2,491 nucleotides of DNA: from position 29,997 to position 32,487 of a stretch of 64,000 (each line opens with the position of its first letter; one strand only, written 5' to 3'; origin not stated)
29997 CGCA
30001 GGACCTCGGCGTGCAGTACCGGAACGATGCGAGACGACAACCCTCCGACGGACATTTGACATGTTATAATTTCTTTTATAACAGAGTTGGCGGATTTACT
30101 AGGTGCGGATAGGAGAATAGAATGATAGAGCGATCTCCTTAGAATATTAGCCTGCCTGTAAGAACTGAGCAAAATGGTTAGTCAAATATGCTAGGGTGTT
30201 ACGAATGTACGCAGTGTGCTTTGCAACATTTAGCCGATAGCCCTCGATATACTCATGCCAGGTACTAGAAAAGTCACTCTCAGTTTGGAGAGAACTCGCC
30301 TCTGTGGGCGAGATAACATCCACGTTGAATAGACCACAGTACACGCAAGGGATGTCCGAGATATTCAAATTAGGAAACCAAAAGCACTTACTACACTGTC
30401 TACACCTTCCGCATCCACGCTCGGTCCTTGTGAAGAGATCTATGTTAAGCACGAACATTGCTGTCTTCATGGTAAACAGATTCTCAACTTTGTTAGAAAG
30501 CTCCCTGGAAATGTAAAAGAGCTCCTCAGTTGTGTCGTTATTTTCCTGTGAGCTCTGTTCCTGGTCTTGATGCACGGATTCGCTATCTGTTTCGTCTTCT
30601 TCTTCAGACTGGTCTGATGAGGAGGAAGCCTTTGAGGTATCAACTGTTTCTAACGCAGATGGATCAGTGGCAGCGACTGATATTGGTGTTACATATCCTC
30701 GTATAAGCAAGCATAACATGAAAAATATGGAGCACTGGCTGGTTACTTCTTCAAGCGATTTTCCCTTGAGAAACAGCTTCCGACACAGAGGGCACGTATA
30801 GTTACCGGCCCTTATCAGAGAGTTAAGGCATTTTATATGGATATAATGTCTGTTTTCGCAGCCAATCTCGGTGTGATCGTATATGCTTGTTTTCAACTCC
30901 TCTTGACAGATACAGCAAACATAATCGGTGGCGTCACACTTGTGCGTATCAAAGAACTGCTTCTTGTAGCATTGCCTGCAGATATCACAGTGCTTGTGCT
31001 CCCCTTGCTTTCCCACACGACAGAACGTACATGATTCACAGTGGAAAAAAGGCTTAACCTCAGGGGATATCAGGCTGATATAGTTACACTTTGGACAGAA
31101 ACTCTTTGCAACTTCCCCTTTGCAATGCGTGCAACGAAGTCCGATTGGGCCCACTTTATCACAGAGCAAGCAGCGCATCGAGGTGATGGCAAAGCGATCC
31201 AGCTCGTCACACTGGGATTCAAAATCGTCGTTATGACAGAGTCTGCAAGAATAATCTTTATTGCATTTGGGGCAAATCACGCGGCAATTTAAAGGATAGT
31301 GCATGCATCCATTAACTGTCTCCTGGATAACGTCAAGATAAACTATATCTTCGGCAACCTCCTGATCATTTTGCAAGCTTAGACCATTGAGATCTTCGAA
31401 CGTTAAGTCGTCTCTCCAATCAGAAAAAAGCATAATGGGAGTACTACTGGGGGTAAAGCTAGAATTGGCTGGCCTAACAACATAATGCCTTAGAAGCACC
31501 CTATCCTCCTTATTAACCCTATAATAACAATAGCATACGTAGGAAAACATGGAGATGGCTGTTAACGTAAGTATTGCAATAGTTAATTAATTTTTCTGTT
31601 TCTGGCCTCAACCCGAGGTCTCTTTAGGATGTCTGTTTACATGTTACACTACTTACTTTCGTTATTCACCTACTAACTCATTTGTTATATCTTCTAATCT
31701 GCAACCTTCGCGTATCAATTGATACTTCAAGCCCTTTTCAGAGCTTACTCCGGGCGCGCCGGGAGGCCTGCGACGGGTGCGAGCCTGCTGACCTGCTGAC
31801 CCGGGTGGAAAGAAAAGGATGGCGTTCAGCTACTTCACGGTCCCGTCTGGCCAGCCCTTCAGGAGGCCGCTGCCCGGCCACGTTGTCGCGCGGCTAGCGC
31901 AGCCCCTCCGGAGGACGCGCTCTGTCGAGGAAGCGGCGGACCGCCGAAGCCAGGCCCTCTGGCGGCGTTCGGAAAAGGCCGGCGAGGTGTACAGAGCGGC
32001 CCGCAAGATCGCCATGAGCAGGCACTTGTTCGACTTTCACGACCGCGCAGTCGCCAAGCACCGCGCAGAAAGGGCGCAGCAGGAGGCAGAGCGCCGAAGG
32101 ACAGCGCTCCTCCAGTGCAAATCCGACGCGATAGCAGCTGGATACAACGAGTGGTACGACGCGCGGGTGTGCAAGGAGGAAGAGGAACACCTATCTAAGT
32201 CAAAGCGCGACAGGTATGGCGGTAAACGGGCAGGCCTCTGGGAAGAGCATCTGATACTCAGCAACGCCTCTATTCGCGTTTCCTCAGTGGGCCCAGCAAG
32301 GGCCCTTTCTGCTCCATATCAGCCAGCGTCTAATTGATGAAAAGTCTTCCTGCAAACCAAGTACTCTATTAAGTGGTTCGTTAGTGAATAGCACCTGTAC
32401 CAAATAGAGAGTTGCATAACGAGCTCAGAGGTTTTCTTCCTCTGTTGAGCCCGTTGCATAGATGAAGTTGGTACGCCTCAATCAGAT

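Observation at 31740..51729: A ~20 kb near-perfect palindrome with two 8.7 kb inverted arms around a 2.6 kb unique core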

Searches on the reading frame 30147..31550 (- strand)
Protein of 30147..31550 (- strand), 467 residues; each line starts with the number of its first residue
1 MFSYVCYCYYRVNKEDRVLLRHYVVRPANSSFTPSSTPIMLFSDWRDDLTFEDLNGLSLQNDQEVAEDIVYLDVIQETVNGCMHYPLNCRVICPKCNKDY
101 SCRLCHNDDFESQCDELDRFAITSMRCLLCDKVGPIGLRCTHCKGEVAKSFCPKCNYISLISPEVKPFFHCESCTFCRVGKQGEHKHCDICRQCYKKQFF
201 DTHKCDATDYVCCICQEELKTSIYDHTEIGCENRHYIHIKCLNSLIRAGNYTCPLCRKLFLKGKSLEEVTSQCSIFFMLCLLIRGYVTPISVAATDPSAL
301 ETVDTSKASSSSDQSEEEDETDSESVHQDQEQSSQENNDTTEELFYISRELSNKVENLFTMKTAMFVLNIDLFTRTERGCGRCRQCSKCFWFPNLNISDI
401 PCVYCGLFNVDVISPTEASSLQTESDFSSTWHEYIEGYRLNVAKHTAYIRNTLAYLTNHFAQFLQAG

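Call 7: search_protein_families(library=pfam, proteins=[window:30147-31550:-], max_evalue=0.01)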
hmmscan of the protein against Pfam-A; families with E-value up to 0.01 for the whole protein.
window:30147-31550:- (467 aa): 1 family
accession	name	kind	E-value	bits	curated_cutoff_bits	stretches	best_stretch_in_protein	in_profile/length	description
PF05495.17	zf-CHY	-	3.3e-13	50.3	31.3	1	82-148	1-66/68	CHY zinc finger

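Call 14: find_encoding_contigs(protein=window:30147-31550:-, flank=10000, max_places=10)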
Protein window:30147-31550:- (467 aa): 23 contigs read that carry it; 3 places shown.
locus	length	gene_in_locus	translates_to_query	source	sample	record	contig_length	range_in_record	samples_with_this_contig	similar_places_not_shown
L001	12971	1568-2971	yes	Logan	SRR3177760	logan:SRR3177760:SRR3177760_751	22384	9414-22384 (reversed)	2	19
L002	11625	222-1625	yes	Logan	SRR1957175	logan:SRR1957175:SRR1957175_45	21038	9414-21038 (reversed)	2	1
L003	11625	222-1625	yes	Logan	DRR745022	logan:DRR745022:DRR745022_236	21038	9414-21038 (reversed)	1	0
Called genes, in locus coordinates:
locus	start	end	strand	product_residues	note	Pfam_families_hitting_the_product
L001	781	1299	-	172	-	-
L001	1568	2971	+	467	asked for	PF05495:zf-CHY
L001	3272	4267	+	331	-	-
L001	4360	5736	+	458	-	-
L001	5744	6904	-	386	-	-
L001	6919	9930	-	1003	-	PF00069:Pkinase, PF07714:PK_Tyr_Ser-Thr, PF13637:Ank_4 (faint), PF13857:Ank_5 (faint), PF00023:Ank (faint), PF12796:Ank_2, PF13606:Ank_3 (faint), PF12796:Ank_2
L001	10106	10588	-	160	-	-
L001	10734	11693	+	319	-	PF00023:Ank (faint), PF13606:Ank_3 (faint), PF13637:Ank_4 (faint), PF13857:Ank_5 (faint), PF12796:Ank_2, PF13639:zf-RING_2 (faint), PF13920:zf-C3HC4_3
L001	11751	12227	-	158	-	PF00179:UQ_con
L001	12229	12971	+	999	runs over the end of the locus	PF00069:Pkinase, PF13606:Ank_3 (faint), PF12796:Ank_2, PF24521:Ank_KRIT1 (faint), PF12796:Ank_2, PF00023:Ank (weak), PF13637:Ank_4 (weak), PF12796:Ank_2, +1 more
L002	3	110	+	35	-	?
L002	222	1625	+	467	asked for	PF05495:zf-CHY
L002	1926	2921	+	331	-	-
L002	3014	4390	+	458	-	-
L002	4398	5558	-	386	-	-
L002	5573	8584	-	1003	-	PF00069:Pkinase, PF07714:PK_Tyr_Ser-Thr, PF13637:Ank_4 (faint), PF13857:Ank_5 (faint), PF00023:Ank (faint), PF12796:Ank_2, PF13606:Ank_3 (faint), PF12796:Ank_2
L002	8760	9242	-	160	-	-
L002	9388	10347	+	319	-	PF00023:Ank (faint), PF13606:Ank_3 (faint), PF13637:Ank_4 (faint), PF13857:Ank_5 (faint), PF12796:Ank_2, PF13639:zf-RING_2 (faint), PF13920:zf-C3HC4_3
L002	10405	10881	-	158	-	PF00179:UQ_con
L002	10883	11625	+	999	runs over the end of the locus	PF00069:Pkinase, PF13606:Ank_3 (faint), PF12796:Ank_2, PF24521:Ank_KRIT1 (faint), PF12796:Ank_2, PF00023:Ank (weak), PF13637:Ank_4 (weak), PF12796:Ank_2, +1 more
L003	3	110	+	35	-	?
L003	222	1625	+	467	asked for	PF05495:zf-CHY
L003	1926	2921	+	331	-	-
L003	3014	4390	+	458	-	-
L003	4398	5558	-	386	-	-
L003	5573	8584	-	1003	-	PF00069:Pkinase, PF07714:PK_Tyr_Ser-Thr, PF13637:Ank_4 (faint), PF13857:Ank_5 (faint), PF00023:Ank (faint), PF12796:Ank_2, PF13606:Ank_3 (faint), PF12796:Ank_2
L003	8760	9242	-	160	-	-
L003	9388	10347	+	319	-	PF00023:Ank (faint), PF13606:Ank_3 (faint), PF13637:Ank_4 (faint), PF13857:Ank_5 (faint), PF12796:Ank_2, PF13639:zf-RING_2 (faint), PF13920:zf-C3HC4_3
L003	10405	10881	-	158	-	PF00179:UQ_con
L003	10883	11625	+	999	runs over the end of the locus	PF00069:Pkinase, PF13606:Ank_3 (faint), PF12796:Ank_2, PF24521:Ank_KRIT1 (faint), PF12796:Ank_2, PF00023:Ank (weak), PF13637:Ank_4 (weak), PF12796:Ank_2, +1 more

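Call 55: find_homologous_proteins(query=window:30147-31550:-, max_evalue=1e-10)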
Query window:30147-31550:- (467 aa): 4 proteins with E <= 1e-10 among 2173 candidates.
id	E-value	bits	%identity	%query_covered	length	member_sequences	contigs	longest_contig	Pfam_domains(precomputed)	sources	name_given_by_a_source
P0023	0.0e+0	1095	100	100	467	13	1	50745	PF05495.18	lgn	-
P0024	1.3e-232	791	69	100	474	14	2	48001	PF05495.18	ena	-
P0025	3.5e-208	710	64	99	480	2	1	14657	PF05495.18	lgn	-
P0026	1.8e-206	705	60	100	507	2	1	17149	PF05495.18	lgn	-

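Call 56: find_encoding_contigs(protein=P0024, flank=10000, max_places=3)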
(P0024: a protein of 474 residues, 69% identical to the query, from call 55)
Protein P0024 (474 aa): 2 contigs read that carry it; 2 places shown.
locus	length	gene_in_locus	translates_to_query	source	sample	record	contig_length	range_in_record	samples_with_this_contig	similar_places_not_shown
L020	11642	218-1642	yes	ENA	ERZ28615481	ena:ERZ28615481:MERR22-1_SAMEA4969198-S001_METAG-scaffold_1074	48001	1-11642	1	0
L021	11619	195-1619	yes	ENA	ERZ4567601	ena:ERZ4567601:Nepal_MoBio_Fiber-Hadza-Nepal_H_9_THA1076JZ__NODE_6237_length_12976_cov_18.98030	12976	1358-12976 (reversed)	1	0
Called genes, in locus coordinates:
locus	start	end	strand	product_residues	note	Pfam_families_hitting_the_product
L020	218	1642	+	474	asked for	PF05495:zf-CHY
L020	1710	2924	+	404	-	-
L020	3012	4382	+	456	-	-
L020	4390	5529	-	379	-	-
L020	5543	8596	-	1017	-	PF00069:Pkinase, PF07714:PK_Tyr_Ser-Thr, PF13637:Ank_4 (faint), PF13857:Ank_5 (faint), PF00023:Ank (faint), PF12796:Ank_2, PF13606:Ank_3 (faint), PF12796:Ank_2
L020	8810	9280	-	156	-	-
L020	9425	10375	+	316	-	PF00023:Ank (faint), PF13606:Ank_3 (faint), PF13857:Ank_5 (faint), PF12796:Ank_2, PF13637:Ank_4 (faint), PF12796:Ank_2, PF13639:zf-RING_2 (weak), PF13920:zf-C3HC4_3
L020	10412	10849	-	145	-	PF00179:UQ_con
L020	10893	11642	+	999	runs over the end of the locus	PF00069:Pkinase, PF00023:Ank (faint), PF12796:Ank_2, PF13606:Ank_3 (faint), PF13637:Ank_4 (faint), PF13857:Ank_5 (faint), PF24521:Ank_KRIT1 (faint), PF12796:Ank_2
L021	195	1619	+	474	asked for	PF05495:zf-CHY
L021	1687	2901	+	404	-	-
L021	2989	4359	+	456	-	-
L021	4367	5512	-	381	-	-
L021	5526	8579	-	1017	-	PF00069:Pkinase, PF07714:PK_Tyr_Ser-Thr, PF13637:Ank_4 (faint), PF13857:Ank_5 (faint), PF00023:Ank (faint), PF12796:Ank_2, PF13606:Ank_3 (faint), PF12796:Ank_2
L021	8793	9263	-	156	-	-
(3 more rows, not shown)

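Call 57: find_encoding_contigs(protein=P0026, flank=10000, max_places=3)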
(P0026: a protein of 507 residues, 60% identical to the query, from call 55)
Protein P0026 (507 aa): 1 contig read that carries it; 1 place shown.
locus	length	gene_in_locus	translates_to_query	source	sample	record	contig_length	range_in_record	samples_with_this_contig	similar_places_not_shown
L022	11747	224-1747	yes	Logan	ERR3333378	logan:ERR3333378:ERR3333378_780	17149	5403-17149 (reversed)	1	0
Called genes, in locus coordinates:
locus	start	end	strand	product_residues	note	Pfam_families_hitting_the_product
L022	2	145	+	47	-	?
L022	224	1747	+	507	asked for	PF05495:zf-CHY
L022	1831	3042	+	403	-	-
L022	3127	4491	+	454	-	-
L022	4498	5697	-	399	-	-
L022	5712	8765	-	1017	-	PF00069:Pkinase, PF07714:PK_Tyr_Ser-Thr, PF13606:Ank_3 (faint), PF13637:Ank_4 (faint), PF13857:Ank_5 (faint), PF12796:Ank_2 (weak), PF00023:Ank (faint), PF12796:Ank_2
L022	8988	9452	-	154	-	-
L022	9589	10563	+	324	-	PF13857:Ank_5 (faint), PF00023:Ank (faint), PF12796:Ank_2, PF13606:Ank_3 (faint), PF12796:Ank_2, PF13637:Ank_4 (weak), PF13639:zf-RING_2 (weak), PF13920:zf-C3HC4_3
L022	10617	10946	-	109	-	PF00179:UQ_con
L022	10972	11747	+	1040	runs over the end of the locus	PF00069:Pkinase, PF07714:PK_Tyr_Ser-Thr (faint), PF00023:Ank (faint), PF12796:Ank_2, PF13606:Ank_3 (faint), PF13637:Ank_4 (faint), PF13857:Ank_5 (faint), PF12796:Ank_2, +1 more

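Call 58: find_encoding_contigs(protein=P0025, flank=10000, max_places=3)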
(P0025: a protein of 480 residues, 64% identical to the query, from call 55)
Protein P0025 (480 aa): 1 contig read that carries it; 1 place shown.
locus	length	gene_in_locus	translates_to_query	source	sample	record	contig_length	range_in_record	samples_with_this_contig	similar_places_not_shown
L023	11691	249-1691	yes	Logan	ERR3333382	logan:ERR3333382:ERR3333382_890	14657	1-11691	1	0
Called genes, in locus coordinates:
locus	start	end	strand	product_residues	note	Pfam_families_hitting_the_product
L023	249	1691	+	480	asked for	PF05495:zf-CHY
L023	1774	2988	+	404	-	-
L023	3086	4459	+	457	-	-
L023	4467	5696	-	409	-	-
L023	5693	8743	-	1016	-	PF00069:Pkinase, PF07714:PK_Tyr_Ser-Thr, PF13637:Ank_4 (faint), PF00023:Ank (faint), PF13857:Ank_5 (faint), PF12796:Ank_2, PF13606:Ank_3 (faint), PF12796:Ank_2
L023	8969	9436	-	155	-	-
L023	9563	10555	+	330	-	PF12796:Ank_2, PF13857:Ank_5 (faint), PF00023:Ank (faint), PF13606:Ank_3 (faint), PF12796:Ank_2, PF12796:Ank_2, PF13639:zf-RING_2 (weak), PF13920:zf-C3HC4_3, +1 more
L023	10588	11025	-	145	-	PF00179:UQ_con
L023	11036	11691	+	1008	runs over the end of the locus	PF00069:Pkinase, PF24521:Ank_KRIT1 (faint), PF12796:Ank_2, PF13606:Ank_3 (faint), PF13637:Ank_4 (faint), PF00023:Ank (faint), PF13857:Ank_5 (faint), PF12796:Ank_2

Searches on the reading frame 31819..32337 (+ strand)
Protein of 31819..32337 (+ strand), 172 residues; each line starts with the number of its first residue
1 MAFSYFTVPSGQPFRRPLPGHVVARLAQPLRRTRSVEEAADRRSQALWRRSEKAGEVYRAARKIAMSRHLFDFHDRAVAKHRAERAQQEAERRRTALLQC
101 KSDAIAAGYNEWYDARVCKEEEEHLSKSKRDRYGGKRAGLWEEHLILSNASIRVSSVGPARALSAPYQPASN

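Call 7: search_protein_families(library=pfam, proteins=[window:31819-32337:+], max_evalue=0.01)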
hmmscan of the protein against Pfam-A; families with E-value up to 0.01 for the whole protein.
window:31819-32337:+ (172 aa): 0 families

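Call 27: find_encoding_contigs(protein=window:31819-32337:+, flank=10000, max_places=10)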
Protein window:31819-32337:+ (172 aa): 23 contigs read that carry it; 10 places shown.
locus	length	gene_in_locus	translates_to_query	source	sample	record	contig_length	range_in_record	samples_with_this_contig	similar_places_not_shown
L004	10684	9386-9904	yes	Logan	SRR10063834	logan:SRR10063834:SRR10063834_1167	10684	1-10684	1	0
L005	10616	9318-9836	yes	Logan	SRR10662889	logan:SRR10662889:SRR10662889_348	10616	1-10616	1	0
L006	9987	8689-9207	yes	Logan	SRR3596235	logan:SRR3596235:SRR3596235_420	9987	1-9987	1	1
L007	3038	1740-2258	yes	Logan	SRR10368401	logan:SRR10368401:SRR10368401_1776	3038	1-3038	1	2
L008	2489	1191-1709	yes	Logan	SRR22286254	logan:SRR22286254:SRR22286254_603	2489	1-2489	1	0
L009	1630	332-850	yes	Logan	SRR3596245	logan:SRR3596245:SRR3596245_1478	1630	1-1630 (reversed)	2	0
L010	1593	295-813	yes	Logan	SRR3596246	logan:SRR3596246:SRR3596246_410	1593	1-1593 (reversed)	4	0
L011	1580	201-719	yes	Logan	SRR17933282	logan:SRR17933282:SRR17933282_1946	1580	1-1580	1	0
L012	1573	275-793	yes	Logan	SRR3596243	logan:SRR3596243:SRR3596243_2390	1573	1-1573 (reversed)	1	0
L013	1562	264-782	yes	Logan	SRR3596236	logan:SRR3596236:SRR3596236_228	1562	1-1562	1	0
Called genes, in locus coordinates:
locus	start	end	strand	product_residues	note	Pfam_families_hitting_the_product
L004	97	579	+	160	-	-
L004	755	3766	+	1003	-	PF00069:Pkinase, PF07714:PK_Tyr_Ser-Thr, PF13637:Ank_4 (faint), PF13857:Ank_5 (faint), PF00023:Ank (faint), PF12796:Ank_2, PF13606:Ank_3 (faint), PF12796:Ank_2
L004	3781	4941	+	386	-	-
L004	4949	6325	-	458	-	-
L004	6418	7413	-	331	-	-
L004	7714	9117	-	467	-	PF05495:zf-CHY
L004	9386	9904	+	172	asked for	-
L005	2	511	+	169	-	?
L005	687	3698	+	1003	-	PF00069:Pkinase, PF07714:PK_Tyr_Ser-Thr, PF13637:Ank_4 (faint), PF13857:Ank_5 (faint), PF00023:Ank (faint), PF12796:Ank_2, PF13606:Ank_3 (faint), PF12796:Ank_2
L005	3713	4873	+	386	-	-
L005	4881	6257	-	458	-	-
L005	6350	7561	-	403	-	-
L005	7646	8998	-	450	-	PF05495:zf-CHY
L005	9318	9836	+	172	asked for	-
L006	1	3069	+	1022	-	?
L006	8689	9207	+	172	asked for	-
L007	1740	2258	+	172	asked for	-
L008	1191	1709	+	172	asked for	-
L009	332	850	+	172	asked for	-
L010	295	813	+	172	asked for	-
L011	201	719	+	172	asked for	-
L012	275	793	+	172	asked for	-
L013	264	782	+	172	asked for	-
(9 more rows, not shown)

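Call 49: find_homologous_proteins(query=window:31819-32337:+, max_evalue=0.001)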
Query window:31819-32337:+ (172 aa): 3 proteins with E <= 0.001 among 281 candidates.
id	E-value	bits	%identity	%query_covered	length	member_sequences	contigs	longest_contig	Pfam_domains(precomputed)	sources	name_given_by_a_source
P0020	4.8e-105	366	98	100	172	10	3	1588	-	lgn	-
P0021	1.2e-77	277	79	99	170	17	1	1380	-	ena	-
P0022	7.7e-67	242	74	95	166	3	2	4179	-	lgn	-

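Call 50: find_encoding_contigs(protein=P0022, flank=10000, max_places=6)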
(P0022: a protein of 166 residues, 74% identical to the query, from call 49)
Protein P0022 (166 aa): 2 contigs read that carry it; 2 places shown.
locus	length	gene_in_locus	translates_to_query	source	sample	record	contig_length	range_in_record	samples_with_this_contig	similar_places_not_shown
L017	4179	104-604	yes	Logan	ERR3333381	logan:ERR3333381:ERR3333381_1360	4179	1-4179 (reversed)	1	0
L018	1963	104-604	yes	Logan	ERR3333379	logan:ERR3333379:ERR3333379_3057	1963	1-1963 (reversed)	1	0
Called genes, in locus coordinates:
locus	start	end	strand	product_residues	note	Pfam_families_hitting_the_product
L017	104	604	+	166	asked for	-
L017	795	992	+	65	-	-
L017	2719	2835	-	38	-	-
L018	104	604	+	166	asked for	-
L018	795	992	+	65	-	-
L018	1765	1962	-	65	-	?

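Call 51: find_encoding_contigs(protein=P0021, flank=10000, max_places=6)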
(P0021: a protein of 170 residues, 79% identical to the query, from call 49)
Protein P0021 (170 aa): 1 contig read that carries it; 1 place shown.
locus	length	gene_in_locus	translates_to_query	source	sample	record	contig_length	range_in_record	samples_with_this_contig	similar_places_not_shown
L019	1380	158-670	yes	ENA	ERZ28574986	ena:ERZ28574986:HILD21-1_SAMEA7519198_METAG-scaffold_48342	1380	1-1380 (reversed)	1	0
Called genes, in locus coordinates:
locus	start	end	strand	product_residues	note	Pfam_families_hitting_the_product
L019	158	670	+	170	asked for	-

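Call 61: find_related_loci(query=A1, collection=metagenome_contigs, flank=10000)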
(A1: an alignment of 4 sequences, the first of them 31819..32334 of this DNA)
Query A1 (172 aa) in metagenome_contigs; peptide patterns used: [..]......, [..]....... (x = any residue, [..] = any of these).
225 stretches matched a pattern, but none encodes a relative of the query by tblastn (E <= 1e-3).
